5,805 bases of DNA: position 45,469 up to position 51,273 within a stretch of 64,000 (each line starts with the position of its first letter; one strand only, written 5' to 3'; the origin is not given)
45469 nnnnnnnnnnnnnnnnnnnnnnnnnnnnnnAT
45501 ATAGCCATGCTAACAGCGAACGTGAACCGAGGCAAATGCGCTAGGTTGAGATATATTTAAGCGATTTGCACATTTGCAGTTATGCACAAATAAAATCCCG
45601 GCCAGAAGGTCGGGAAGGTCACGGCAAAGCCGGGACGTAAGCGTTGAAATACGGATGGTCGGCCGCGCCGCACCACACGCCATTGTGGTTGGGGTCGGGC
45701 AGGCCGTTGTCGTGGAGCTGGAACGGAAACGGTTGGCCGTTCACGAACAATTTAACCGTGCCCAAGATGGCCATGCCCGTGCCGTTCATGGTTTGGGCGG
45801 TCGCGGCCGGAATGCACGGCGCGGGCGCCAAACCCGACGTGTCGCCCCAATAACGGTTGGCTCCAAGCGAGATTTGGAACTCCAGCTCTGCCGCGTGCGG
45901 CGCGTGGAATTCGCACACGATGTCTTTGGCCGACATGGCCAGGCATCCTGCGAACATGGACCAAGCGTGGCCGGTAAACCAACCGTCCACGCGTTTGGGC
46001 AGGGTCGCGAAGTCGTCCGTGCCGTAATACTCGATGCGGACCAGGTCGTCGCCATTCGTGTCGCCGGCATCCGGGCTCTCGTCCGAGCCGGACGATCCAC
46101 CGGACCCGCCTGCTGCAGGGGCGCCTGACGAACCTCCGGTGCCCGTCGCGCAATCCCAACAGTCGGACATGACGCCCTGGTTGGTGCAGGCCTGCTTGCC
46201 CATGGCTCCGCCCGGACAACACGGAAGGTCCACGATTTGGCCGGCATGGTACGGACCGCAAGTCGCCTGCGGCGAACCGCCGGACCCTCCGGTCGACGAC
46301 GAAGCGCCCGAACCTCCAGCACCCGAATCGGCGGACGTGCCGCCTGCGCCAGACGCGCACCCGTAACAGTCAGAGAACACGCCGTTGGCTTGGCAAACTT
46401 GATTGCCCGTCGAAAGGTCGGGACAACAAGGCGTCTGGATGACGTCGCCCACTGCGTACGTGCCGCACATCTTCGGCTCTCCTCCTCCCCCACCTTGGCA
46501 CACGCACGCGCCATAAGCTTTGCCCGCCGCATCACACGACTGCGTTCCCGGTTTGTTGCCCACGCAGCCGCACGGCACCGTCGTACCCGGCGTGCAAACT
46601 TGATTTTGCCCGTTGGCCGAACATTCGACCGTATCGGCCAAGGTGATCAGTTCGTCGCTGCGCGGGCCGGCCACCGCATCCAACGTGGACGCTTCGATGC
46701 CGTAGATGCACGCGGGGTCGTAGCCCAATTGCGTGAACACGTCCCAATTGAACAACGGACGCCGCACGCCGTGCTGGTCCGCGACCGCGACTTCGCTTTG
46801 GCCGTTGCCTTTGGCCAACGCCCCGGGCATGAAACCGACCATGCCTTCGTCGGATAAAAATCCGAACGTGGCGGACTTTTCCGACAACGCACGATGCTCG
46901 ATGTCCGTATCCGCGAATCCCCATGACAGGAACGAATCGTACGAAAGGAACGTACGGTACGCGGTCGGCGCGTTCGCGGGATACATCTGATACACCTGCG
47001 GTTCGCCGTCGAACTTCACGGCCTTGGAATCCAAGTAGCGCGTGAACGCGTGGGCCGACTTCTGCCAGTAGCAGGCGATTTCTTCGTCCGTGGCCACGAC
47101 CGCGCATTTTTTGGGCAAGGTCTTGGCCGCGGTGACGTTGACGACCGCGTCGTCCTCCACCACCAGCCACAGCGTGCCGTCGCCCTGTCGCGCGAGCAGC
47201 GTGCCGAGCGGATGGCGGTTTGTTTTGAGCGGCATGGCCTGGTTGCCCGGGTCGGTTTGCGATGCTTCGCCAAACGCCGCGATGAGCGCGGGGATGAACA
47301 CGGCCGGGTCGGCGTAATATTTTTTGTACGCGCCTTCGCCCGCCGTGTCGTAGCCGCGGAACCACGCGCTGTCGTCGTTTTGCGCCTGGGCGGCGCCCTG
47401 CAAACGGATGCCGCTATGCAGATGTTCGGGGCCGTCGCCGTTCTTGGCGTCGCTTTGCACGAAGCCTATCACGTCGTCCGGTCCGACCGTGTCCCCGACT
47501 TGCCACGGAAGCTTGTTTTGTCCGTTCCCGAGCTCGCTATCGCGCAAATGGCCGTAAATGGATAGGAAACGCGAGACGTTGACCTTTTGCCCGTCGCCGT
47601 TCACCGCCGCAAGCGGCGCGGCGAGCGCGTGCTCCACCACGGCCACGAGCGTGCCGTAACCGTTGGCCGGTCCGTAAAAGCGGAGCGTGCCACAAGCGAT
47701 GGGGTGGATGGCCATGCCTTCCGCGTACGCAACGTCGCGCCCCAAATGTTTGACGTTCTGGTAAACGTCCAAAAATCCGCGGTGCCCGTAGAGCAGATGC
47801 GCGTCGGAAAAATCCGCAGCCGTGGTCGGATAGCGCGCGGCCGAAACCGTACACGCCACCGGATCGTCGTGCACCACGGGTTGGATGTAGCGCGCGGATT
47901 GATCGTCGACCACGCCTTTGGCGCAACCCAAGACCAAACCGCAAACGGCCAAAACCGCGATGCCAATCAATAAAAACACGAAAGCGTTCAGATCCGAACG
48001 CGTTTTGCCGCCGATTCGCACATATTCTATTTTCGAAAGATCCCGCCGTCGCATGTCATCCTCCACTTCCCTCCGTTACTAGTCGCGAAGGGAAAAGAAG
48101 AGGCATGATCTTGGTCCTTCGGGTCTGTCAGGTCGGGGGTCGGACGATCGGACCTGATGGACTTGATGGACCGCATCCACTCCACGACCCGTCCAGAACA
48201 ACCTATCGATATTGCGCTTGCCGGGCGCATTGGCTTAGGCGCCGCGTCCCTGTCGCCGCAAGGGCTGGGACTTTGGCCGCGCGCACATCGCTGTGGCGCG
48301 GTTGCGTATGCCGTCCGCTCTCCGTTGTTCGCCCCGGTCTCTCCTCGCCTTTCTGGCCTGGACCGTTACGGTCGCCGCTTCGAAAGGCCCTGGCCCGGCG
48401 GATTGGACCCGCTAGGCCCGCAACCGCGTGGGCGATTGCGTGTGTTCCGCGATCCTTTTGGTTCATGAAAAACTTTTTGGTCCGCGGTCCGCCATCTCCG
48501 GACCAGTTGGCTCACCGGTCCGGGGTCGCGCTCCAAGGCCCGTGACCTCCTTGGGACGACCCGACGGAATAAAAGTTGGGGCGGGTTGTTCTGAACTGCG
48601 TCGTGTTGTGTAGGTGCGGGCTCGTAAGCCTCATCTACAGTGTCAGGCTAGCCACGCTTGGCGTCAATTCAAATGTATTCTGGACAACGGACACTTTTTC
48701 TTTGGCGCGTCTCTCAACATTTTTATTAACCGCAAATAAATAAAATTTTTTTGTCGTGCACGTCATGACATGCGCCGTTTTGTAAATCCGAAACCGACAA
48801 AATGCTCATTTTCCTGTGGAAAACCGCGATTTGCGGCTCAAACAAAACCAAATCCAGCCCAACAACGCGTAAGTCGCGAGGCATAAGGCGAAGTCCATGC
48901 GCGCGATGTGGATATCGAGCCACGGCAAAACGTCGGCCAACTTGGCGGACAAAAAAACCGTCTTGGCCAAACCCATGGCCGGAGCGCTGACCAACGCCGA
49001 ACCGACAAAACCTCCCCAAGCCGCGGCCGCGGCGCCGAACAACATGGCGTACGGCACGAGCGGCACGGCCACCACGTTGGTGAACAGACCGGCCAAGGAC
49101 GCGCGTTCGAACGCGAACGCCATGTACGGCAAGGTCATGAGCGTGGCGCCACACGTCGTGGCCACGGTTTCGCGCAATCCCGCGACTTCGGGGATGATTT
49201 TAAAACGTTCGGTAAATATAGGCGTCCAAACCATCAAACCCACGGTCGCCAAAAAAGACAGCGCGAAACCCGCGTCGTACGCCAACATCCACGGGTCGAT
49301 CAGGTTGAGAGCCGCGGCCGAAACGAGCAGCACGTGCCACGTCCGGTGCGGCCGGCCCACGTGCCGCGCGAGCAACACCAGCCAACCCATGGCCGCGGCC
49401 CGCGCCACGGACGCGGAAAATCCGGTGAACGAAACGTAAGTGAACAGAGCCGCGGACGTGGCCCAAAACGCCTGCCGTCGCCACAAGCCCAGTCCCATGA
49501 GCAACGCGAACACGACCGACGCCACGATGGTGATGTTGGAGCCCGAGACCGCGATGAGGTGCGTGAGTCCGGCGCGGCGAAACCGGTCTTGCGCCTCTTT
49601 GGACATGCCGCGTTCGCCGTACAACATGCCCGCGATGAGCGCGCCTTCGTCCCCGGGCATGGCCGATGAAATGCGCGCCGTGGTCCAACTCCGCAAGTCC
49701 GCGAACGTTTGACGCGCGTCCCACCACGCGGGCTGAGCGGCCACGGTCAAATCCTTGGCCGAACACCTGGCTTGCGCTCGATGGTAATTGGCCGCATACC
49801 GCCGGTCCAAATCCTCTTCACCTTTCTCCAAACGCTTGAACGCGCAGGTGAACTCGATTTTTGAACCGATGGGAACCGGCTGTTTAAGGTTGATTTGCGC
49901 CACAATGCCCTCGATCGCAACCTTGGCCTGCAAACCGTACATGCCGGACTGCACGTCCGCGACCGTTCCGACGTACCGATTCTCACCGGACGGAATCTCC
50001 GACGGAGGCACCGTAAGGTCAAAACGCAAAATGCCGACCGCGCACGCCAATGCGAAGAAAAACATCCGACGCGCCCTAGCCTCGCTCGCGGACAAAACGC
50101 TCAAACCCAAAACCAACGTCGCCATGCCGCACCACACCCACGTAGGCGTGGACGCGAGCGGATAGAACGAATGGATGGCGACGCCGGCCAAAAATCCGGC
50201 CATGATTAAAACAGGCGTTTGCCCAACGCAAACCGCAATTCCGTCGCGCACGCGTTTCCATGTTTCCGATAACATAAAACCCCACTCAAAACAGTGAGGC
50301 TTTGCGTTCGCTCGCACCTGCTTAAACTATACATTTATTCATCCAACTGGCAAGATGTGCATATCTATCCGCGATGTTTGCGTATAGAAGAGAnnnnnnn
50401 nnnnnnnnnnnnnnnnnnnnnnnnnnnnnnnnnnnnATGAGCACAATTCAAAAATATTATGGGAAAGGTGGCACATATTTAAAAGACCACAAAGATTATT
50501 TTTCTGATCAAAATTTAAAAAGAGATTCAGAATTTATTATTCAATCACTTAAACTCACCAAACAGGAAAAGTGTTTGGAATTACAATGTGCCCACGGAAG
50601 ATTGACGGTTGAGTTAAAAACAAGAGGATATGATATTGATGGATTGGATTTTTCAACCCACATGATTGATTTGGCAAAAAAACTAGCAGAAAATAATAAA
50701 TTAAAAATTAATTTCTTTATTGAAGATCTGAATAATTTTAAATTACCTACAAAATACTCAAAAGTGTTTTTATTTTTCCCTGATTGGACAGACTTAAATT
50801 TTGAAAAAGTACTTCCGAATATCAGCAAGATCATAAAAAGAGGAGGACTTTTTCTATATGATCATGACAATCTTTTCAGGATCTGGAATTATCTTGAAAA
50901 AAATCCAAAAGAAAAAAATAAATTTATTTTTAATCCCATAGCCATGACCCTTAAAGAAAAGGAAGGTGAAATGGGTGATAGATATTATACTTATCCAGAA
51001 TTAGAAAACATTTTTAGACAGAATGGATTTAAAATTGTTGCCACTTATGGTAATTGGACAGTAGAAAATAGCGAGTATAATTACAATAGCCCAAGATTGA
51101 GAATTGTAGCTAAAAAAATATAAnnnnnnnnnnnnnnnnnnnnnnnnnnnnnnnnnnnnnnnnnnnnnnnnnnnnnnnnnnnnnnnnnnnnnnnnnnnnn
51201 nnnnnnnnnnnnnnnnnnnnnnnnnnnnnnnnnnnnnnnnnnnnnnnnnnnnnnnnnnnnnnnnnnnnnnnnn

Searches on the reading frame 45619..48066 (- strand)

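Call 9: search_protein_families(library=pfam, proteins=[window:45619-48066:-], max_evalue=0.001)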
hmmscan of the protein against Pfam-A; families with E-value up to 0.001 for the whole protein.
window:45619-48066:- (815 aa): 1 family
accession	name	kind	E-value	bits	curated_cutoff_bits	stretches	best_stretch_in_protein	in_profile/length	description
PF01551.29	Peptidase_M23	-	8.7e-05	23.1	28.7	0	106-226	2-93/96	Peptidase family M23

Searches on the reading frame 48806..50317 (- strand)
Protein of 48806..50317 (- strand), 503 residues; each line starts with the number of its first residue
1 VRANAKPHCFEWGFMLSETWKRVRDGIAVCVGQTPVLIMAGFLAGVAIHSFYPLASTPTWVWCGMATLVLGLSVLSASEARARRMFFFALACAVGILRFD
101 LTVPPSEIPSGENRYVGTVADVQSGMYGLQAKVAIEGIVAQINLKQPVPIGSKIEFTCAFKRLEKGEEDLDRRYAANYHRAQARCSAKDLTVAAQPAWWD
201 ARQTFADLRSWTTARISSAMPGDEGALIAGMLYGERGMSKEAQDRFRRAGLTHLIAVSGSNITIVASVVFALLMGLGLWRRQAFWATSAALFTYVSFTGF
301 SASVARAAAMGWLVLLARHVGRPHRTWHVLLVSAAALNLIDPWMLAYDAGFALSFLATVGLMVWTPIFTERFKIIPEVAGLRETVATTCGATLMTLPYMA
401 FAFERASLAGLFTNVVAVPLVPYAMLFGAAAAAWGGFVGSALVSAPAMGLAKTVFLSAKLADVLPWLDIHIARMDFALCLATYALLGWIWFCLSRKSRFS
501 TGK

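Call 9: search_protein_families(library=pfam, proteins=[window:48806-50317:-], max_evalue=0.001)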
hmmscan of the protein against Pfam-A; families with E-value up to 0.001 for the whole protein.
window:48806-50317:- (503 aa): 1 family
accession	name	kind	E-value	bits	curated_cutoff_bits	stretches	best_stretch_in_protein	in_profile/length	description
PF03772.21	Competence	-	2.6e-50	171.7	23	1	231-495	1-269/270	Competence protein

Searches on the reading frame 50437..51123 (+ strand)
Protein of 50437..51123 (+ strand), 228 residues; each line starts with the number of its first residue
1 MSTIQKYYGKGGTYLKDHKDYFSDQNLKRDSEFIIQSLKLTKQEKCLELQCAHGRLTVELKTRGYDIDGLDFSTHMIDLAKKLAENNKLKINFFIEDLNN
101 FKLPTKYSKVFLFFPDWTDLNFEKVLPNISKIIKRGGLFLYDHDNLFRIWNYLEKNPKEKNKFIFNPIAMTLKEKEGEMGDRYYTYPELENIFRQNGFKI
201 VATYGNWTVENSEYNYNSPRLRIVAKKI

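Call 88: search_protein_families(library=pfam, proteins=[window:50437-51123:+], max_evalue=0.0001)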
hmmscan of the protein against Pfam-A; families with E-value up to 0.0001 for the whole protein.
window:50437-51123:+ (228 aa): 7 families
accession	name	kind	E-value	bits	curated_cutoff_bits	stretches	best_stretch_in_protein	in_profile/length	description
PF13649.12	Methyltransf_25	-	3.6e-11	44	27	1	47-137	2-97/97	Methyltransferase domain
PF03848.20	TehB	-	2.1e-09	37.5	20.4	1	18-114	5-107/193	Tellurite resistance protein TehB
PF13847.12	Methyltransf_31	-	1.2e-08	35.1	27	1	41-147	2-119/145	Methyltransferase domain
PF08241.18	Methyltransf_11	-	7.8e-08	33.3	21.2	1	47-140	1-94/95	Methyltransferase domain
PF05175.20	MTS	-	2.5e-06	27.7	23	1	15-107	4-99/170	Methyltransferase small domain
PF13489.12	Methyltransf_23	-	3.8e-06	27.1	27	1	39-202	19-163/164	Methyltransferase domain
PF08242.18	Methyltransf_12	-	1.1e-05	26.6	30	1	47-139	1-98/98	Methyltransferase domain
